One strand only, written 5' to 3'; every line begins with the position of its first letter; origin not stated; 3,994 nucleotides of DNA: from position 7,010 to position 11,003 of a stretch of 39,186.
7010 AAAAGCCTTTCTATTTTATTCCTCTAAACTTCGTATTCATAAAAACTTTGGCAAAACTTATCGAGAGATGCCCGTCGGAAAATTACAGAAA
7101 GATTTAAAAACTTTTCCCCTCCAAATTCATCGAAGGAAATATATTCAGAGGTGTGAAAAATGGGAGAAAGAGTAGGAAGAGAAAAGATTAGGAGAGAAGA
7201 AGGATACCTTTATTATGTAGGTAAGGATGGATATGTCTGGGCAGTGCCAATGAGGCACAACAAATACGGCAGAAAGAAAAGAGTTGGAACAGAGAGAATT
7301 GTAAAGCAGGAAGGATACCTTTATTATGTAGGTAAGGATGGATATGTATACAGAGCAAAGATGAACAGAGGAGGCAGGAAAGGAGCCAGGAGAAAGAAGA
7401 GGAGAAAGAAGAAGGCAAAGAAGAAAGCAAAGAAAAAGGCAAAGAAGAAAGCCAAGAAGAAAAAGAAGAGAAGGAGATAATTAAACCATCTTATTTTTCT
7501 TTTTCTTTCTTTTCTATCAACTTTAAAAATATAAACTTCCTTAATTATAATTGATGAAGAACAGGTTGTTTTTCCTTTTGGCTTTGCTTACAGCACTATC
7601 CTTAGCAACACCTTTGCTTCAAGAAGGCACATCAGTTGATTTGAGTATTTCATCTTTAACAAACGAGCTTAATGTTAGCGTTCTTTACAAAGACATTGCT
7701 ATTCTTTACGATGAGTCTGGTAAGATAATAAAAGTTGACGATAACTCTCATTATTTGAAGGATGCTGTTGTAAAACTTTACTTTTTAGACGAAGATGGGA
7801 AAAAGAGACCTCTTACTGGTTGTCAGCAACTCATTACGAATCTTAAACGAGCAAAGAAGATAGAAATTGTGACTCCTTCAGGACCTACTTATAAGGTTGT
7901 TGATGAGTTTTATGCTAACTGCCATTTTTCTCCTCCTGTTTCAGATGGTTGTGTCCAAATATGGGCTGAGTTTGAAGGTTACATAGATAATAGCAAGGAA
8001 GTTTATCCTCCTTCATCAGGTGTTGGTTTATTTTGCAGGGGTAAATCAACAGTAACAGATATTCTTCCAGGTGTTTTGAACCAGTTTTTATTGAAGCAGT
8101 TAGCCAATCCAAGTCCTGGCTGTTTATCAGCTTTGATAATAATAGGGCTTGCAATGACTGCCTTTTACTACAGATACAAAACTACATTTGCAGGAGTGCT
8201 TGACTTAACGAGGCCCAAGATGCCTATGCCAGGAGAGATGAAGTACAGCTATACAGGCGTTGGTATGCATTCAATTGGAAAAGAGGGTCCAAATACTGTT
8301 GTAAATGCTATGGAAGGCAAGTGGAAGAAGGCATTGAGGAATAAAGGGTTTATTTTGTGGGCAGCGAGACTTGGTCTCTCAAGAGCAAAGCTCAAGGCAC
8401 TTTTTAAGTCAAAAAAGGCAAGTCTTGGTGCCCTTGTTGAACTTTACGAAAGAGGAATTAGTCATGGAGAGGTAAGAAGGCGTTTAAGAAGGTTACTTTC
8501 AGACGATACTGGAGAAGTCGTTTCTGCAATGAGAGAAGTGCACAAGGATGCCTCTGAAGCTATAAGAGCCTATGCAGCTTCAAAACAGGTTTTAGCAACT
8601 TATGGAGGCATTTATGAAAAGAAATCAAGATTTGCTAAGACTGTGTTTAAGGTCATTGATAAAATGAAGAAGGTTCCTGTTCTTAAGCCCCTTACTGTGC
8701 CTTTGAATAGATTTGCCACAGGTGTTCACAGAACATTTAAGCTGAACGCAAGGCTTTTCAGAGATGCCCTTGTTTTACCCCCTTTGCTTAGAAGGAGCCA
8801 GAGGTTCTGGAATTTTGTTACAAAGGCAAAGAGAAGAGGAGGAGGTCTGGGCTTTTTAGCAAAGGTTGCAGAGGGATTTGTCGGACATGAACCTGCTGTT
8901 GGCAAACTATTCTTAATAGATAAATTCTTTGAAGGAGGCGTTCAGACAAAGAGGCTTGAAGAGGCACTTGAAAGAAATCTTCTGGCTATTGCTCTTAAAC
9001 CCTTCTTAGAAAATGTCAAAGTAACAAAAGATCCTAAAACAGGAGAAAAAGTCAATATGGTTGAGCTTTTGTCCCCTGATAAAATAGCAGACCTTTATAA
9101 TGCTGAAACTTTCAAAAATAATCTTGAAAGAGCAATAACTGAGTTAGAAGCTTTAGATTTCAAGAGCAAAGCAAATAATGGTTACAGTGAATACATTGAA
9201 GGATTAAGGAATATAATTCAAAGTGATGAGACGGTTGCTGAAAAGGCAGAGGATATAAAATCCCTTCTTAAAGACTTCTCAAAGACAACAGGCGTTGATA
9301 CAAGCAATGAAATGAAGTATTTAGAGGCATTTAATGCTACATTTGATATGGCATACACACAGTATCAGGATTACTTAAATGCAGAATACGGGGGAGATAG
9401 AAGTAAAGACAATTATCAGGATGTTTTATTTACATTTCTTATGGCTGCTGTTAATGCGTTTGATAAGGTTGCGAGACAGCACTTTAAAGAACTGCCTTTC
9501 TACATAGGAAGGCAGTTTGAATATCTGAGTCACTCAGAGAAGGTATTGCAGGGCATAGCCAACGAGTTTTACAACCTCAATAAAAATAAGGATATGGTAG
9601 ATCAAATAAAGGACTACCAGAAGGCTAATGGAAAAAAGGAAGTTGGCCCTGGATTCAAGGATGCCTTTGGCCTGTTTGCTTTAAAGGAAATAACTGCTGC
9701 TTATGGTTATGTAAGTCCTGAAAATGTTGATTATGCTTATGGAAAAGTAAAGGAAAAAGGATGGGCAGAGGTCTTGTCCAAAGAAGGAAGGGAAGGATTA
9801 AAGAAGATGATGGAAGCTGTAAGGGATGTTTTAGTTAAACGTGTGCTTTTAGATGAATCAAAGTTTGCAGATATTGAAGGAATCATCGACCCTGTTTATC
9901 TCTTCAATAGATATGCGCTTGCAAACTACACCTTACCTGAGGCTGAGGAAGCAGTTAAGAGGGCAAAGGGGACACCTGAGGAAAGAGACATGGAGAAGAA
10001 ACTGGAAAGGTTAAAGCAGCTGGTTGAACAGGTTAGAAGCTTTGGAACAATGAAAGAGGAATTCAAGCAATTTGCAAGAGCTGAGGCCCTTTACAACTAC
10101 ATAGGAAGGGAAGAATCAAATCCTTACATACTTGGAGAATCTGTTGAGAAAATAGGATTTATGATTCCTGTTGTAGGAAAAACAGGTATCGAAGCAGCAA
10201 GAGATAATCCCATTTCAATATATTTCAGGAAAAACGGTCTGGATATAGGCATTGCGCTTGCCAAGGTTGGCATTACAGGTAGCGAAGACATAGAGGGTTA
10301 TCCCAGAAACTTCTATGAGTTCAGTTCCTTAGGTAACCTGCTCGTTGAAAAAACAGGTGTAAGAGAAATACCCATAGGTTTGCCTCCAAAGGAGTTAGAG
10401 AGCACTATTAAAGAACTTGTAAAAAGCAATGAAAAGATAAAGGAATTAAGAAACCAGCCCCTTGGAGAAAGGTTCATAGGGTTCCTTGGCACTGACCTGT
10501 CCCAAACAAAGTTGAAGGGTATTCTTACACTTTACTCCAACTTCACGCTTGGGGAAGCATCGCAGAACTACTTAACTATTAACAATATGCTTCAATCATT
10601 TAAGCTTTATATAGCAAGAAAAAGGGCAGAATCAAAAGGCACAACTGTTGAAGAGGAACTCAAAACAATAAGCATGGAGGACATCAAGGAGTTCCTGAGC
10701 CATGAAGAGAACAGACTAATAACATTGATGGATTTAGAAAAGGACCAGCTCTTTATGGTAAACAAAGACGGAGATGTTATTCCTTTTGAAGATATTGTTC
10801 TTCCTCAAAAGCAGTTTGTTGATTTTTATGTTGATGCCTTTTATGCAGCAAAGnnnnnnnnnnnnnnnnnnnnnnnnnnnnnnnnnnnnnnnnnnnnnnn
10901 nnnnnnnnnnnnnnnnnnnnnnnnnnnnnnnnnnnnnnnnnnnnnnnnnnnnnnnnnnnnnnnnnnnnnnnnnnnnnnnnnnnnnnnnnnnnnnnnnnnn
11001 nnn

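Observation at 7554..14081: Orphan giant membrane protein of about 2,175 aa: top candidate for an undescribed system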

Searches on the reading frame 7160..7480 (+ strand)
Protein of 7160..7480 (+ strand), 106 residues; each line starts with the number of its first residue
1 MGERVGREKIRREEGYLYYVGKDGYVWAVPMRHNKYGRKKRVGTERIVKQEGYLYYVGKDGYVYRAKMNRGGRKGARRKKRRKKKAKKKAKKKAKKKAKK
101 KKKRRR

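Call 8: search_protein_families(library=pfam, proteins=[window:7160-7480:+], max_evalue=0.01)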
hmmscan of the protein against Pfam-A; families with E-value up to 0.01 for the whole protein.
window:7160-7480:+ (106 aa): 0 families

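Call 13: search_protein_families(library=ncbifam, proteins=[window:7160-7480:+], max_evalue=1)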
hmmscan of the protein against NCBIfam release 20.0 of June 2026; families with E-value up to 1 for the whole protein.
window:7160-7480:+ (106 aa): 0 families

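Call 14: search_protein_families(library=phrogs, proteins=[window:7160-7480:+], max_evalue=1)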
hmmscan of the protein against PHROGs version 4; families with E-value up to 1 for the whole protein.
window:7160-7480:+ (106 aa): 3 families
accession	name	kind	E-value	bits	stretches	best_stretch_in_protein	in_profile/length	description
phrog_9154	-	unknown function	0.0043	17.9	1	44-61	17-34/70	-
phrog_25889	-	unknown function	0.078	14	0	13-44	46-77/94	-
phrog_31531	-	unknown function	0.15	12.3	0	36-66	224-255/257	-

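Call 84: search_protein_families(library=padloc, proteins=[window:7160-7480:+], max_evalue=0.1)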
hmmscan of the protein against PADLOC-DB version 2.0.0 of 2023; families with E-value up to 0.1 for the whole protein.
window:7160-7480:+ (106 aa): 0 families

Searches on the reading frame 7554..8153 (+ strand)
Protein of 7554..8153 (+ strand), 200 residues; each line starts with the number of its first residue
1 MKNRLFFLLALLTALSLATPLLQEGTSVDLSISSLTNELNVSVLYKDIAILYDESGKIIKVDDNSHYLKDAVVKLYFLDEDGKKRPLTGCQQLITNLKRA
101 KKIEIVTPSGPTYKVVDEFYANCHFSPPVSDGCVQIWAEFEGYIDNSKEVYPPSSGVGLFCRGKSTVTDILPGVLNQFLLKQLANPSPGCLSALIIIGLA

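Call 68: search_protein_families(library=pfam, proteins=[window:7554-8153:+], max_evalue=10)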
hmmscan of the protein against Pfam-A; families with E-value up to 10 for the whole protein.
window:7554-8153:+ (200 aa): 1 family
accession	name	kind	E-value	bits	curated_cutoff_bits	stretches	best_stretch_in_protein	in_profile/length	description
PF08279.18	HTH_11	-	0.22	11.9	25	1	22-62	9-49/55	HTH domain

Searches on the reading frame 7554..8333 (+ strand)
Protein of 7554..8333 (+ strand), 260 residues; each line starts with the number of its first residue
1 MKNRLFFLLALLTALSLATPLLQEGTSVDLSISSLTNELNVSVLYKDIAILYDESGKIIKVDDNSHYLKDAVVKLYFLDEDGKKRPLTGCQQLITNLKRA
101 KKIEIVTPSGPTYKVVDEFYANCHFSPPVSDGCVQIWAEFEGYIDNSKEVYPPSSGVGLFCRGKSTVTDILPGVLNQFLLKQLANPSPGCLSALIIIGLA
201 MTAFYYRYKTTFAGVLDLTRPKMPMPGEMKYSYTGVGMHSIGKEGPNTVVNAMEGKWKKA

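Call 72: search_solved_structures(query=A5, max_evalue=10)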
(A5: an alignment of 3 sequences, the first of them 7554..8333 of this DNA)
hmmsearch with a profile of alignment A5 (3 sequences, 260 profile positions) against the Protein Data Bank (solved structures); distinct sequences matched with E-value up to 10: 3.
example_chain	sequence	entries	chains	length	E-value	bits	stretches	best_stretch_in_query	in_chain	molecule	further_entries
6g6o_A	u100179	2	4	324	0.022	17.8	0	68-117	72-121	Ika8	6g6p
4dh2_A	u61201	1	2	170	0.62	13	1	38-126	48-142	Cellulosome anchoring protein cohesin region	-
9u78_A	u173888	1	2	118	1.8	11.5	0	49-74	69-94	Single Chain Protein of De Novo Designed Helix Bundles-4EH2 with KDPV Loop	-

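Call 77: predict_structure(alignment_id=A5)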
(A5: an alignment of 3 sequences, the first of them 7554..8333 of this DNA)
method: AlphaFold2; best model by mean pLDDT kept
length: 260 residues; sequences in the alignment: 3
mean_pLDDT: 53.1   pTM: 0.45
mean pLDDT of the five models: 53.1, 52.6, 50.5, 49.2, 47.5
residues with pLDDT >= 90: 0; 70-90: 58; 50-70: 79; < 50: 123
segments of 3 or more residues with pLDDT < 50: 13-24, 102-108, 144-146, 148-150, 165-260
pLDDT, mean of each block of 10 residues (from residue 1): 57 40 56 74 63 63 61 80 82 66 49 58 77 75 53 68 47 38 37 43 37 29 29 24 33 38
secondary structure, 60 per line:
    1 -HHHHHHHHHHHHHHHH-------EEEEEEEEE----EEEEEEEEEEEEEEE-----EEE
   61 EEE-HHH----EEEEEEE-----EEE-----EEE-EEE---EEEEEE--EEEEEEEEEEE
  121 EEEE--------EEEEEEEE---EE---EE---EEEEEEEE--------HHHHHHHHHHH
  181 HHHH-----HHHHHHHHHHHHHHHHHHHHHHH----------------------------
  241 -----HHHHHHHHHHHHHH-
elements in order: H2-17 E25-33 E38-52 E58-63 E72-78 E84-86 E92-94 E96-98 E102-107 E110-124 E133-140 E154-161 H170-184 H190-212 H246-259
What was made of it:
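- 7623..8114 (+): Ectodomain (residues 24-187): an acidic (pI 5.2) all-beta domain with invariant Cys 90, 123, 133 and 161. AF2 predicts a beta-sandwich-like fold with pLDDT 56-82 per block (call 77).
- On Ig-like beta-sandwich ectodomain: AF2 predicts an all-beta domain with pLDDT 56-82 per block (call 77).
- Checked: The AF2 model makes residues 25-161 all-beta (block pLDDT 56-82; call 77).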

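Call 79: fold_search(model_id=the predicted structure, library=pdb)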
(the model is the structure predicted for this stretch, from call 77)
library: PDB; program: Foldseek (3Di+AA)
matches with E <= 10: 1203; with E <= 0.001: 0
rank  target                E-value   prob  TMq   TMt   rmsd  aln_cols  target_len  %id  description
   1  7fje_n                1.2e-03  0.69  0.16  0.15  21.5       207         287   14  Cryo-EM structure of a membrane protein(LL) (released 2022-07-27)
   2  6ng9_A                6.5e-03  0.89  0.21  0.37   9.9       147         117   16  Crystal structure of human CD160 (released 2019-07-03)
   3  8rmk_L                6.5e-03  0.72  0.18  0.30  12.1       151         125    9  Cryo-EM structure of human CALHM2 in complex with synthetic nanobody SbC2 (released 2024-06-19)
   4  1jpe                  7.3e-03  0.98  0.23  0.45   9.9       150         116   11  Crystal structure of DsbD-alpha; the N-terminal domain of DsbD (released 2002-09-25)
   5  6dps_A                1.2e-02  0.93  0.23  0.43  11.2       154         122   11  Crystal Structure of Neisseria meningitidis DsbD n-terminal domain in the oxidised form (released 2018-09-12)
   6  4lm8                  1.3e-02  0.84  0.22  0.12  11.2       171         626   10  Crystal structure of the outer membrane decaheme cytochrome MtrC (released 2015-02-11)
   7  1jzd_C                1.3e-02  0.97  0.24  0.45  10.1       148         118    9  DsbC-DsbDalpha complex (released 2003-03-08)
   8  8qbq                  1.3e-02  0.85  0.24  0.12  10.9       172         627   11  Crystal structure of the outer membrane decaheme cytochrome MtrC (A430Boc-Lys) (released 2024-09-04)
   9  4f8l                  1.3e-02  0.54  0.19  0.30  13.3       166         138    8  X-ray structure of PsaA from Yersinia pestis, in complex with galactose and AEBSF (released 2013-05-22)
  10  2ywy_A                1.3e-02  0.51  0.16  0.28  11.8       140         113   10  Structure of new antigen receptor variable domain from sharks (released 2007-10-30)
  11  6dps_D                1.5e-02  0.90  0.23  0.41  11.1       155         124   10  Crystal Structure of Neisseria meningitidis DsbD n-terminal domain in the oxidised form (released 2018-09-12)
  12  8qc9                  1.5e-02  0.89  0.25  0.13  11.6       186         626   12  Crystal structure of the outer membrane decaheme cytochrome MtrC (A293Boc-Lys) (released 2024-09-04)
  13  9djw_n                1.6e-02  0.85  0.22  0.42  10.2       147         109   10  X-ray crystal structure of TNFa-VNAR D1 complex (released 2025-09-10)
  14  3igq_D                1.6e-02  0.41  0.17  0.22   9.0       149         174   13  Crystal structure of the extracellular domain of a bacterial pentameric ligand-gated ion channel (released 2009-12-08)
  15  8qbz                  1.7e-02  0.91  0.25  0.12  10.6       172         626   10  Crystal structure of the outer membrane decaheme cytochrome MtrC (E344Boc-Lys) (released 2024-09-04)
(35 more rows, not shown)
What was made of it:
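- On Ig-like beta-sandwich ectodomain: The best Foldseek E-value is 1.2e-3, Ig-like hits score 6.5e-3 or worse, and TM-scores are at most 0.45 (call 79).
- Closest known: Ig-like beta-sandwich ectodomains. Same: The predicted all-beta ectodomain with conserved Cys residues gives its best Foldseek hits to small Ig-like sandwiches (call 79).
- Tried and rejected: AF2 on the N-module gave pLDDT 53, and the fold search was generic (calls 77, 79).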

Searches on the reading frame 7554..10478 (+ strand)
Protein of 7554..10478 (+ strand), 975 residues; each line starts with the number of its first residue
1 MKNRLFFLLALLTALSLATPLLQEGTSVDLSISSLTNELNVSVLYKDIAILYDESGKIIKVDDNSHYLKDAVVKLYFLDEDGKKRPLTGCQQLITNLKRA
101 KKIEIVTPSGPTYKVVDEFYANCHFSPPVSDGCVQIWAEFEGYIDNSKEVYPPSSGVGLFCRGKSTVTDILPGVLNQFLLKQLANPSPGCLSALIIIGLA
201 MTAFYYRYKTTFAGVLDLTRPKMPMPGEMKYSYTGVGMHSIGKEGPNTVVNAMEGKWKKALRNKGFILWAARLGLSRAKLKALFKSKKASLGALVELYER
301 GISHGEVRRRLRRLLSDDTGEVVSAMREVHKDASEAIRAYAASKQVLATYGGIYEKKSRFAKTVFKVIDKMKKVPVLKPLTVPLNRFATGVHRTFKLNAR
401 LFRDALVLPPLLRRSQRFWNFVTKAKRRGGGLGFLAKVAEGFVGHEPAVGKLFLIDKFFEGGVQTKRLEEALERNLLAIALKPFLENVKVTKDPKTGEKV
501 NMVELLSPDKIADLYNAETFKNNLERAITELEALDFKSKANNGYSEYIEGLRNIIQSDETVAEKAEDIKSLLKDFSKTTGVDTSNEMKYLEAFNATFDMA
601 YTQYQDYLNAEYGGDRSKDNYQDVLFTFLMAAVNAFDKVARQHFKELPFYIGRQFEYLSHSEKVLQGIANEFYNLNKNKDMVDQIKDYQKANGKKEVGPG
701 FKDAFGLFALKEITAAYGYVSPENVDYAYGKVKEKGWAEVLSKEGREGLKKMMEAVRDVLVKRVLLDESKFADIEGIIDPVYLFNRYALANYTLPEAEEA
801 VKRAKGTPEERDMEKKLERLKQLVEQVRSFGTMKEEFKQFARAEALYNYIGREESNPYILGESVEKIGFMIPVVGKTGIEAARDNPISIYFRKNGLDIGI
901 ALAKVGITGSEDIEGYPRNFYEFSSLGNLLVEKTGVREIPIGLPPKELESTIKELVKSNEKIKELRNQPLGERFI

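Call 21: find_homologous_proteins(query=window:7554-10478:+, max_evalue=0.01)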
Query window:7554-10478:+: 8000 candidates shared short words with the query, none scored E <= 0.01.

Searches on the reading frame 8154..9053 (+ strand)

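Call 68: search_protein_families(library=pfam, proteins=[window:8154-9053:+], max_evalue=10)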
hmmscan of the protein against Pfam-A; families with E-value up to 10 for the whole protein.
window:8154-9053:+ (300 aa): 3 families
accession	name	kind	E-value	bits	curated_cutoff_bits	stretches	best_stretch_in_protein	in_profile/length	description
PF19956.5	EAD2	-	0.023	15.4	23.8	1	199-250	25-74/81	Effector-associated domain 2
PF03623.18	Focal_AT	-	0.11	12.9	23.3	1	79-148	47-109/133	Focal adhesion targeting region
PF22798.2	DUF5817_CT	-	1.9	8.9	29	0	122-149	3-30/54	DUF5817, C-terminal domain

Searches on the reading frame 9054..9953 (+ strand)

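Call 68: search_protein_families(library=pfam, proteins=[window:9054-9953:+], max_evalue=10)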
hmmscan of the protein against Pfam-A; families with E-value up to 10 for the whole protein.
window:9054-9953:+ (300 aa): 2 families
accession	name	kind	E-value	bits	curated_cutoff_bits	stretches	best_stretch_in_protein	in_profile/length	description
PF23110.1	H1_KCTD8_12_16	-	0.28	11.7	27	0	102-145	40-83/116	KCTD8/12/16 H1 domain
PF10635.14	DisA-linker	-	0.57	10.4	25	1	54-94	78-119/142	DisA bacterial checkpoint controller linker region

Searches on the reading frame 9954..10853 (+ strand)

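Call 68: search_protein_families(library=pfam, proteins=[window:9954-10853:+], max_evalue=10)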
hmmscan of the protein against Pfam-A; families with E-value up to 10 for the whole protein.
window:9954-10853:+ (300 aa): 2 families
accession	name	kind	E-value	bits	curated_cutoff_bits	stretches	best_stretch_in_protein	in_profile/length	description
PF20881.2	G1_gp67_C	-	0.12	13.4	27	1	186-250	9-73/100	Phage G1 gp67, C-terminal domain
PF08671.16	SinI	-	2.9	8.2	31.4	1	239-248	17-26/28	Anti-repressor SinI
